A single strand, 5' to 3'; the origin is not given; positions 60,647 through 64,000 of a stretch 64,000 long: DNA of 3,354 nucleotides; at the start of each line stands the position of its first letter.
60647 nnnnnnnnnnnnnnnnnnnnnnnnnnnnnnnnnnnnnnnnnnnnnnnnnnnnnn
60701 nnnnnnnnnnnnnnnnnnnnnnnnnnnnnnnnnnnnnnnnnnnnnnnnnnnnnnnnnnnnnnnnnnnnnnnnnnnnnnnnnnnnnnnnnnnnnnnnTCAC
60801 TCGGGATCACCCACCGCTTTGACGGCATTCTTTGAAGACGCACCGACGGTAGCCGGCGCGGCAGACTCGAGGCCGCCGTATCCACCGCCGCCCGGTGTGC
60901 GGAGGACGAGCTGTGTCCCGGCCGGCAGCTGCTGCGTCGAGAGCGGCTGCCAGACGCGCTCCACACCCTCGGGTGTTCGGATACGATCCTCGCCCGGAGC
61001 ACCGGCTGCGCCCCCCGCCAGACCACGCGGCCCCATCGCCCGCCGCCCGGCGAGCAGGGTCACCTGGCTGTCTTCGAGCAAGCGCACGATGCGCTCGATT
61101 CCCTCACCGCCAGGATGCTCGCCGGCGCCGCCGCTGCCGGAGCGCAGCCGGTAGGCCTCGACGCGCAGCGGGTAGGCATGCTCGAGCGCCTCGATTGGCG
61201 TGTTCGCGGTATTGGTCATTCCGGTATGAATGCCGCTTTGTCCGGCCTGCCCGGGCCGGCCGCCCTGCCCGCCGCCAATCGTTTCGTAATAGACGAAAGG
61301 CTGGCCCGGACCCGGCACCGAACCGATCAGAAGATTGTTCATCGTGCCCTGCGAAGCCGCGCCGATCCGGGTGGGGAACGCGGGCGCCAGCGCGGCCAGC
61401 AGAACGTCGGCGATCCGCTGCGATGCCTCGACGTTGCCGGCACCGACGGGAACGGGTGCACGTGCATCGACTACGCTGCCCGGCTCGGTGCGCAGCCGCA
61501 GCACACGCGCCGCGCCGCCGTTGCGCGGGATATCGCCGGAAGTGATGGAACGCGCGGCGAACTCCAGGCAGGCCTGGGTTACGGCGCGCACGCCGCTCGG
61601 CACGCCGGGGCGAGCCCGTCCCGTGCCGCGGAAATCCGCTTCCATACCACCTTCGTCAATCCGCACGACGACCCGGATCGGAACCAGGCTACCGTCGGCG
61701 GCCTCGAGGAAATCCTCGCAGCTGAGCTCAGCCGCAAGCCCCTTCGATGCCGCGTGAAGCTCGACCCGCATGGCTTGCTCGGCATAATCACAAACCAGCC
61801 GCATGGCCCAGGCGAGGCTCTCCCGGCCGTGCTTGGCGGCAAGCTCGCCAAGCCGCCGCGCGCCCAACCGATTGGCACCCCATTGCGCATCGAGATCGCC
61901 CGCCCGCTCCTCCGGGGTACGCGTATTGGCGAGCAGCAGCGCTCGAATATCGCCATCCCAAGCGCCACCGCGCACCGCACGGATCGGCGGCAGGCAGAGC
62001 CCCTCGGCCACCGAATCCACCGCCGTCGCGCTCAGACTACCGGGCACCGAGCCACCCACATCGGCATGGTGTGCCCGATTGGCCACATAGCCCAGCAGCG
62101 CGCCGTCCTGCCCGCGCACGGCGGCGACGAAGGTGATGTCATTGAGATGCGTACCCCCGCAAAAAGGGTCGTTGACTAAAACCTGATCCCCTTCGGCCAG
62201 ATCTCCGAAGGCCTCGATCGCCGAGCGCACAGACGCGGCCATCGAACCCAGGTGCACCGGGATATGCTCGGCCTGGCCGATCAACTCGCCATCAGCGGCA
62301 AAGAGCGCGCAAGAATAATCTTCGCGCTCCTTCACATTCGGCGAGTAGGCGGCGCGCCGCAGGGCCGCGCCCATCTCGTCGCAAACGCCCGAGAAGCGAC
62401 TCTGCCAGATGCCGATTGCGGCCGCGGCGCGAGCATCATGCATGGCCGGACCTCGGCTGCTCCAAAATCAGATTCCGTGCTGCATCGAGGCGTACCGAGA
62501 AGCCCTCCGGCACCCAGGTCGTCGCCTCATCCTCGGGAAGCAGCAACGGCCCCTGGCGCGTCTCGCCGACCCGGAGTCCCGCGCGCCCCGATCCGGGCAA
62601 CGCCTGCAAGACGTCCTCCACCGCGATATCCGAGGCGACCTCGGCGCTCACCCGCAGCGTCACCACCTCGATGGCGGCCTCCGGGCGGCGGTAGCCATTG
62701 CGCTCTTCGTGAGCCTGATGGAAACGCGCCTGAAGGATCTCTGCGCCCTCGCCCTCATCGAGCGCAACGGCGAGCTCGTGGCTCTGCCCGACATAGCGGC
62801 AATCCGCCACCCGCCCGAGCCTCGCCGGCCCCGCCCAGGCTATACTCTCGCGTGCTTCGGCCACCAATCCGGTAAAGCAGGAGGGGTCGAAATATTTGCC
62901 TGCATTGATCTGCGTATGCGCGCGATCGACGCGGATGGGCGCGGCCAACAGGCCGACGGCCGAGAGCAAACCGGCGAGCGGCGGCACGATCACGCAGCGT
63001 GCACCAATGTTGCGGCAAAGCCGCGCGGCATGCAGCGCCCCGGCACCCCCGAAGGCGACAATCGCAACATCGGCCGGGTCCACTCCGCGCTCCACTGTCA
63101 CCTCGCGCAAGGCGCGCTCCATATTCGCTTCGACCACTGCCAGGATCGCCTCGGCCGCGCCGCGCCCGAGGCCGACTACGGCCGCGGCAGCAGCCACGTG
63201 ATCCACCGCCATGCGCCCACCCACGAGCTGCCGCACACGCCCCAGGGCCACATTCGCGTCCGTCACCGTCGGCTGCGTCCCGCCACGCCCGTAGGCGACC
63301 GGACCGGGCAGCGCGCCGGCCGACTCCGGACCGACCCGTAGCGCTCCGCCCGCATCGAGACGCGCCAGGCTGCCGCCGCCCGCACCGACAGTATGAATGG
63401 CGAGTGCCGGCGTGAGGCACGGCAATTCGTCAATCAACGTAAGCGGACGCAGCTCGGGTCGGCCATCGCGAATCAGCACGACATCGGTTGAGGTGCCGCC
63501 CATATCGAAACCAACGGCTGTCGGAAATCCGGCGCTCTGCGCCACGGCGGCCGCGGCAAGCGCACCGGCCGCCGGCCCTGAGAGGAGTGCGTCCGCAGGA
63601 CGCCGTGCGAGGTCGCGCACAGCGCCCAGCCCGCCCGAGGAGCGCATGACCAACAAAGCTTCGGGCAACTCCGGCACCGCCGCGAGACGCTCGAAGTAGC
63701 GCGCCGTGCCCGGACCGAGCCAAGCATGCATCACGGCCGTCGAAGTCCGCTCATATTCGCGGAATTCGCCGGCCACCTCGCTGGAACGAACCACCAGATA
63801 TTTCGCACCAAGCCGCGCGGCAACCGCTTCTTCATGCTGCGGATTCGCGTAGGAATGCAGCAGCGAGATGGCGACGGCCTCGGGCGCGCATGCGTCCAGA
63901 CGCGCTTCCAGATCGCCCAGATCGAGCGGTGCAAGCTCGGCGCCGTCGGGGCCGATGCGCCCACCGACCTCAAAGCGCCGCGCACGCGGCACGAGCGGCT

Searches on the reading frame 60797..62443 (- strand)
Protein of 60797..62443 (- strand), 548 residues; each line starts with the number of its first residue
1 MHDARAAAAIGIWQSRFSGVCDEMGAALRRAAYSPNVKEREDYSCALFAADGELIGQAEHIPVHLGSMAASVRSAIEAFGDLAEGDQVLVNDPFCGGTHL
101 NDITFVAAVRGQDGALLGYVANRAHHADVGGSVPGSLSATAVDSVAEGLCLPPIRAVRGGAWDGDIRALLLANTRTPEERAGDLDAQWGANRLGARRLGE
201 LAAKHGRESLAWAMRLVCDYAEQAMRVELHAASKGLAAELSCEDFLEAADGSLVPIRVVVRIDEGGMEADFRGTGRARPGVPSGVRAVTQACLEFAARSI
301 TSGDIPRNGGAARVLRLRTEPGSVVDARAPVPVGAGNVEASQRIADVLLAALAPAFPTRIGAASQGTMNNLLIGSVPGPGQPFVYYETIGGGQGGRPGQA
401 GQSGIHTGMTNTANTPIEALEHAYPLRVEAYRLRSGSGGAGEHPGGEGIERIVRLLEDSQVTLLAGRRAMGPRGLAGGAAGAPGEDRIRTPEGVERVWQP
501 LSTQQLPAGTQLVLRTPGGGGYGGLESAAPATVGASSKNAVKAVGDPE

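Call 10: search_protein_families(library=pfam, proteins=[window:60797-62443:-], max_evalue=0.001)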
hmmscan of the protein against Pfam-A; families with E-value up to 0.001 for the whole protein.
window:60797-62443:- (548 aa): 1 family
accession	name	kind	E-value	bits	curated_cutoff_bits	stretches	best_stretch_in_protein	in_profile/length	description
PF02538.19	Hydantoinase_B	-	9.1e-167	556.1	26.8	1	11-523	6-517/519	Hydantoinase B/oxoprolinase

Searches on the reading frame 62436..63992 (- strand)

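Call 10: search_protein_families(library=pfam, proteins=[window:62436-63992:-], max_evalue=0.001)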
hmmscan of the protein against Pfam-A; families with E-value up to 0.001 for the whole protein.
window:62436-63992:- (518 aa): 2 families
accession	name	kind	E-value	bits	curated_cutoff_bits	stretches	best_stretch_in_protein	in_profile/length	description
PF01968.24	Hydantoinase_A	-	1.9e-74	251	22.9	1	82-356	1-290/291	Hydantoinase/oxoprolinase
PF05378.19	Hydant_A_N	-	8.7e-14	52.1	25.2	1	1-60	109-171/176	Hydantoinase/oxoprolinase N-terminal region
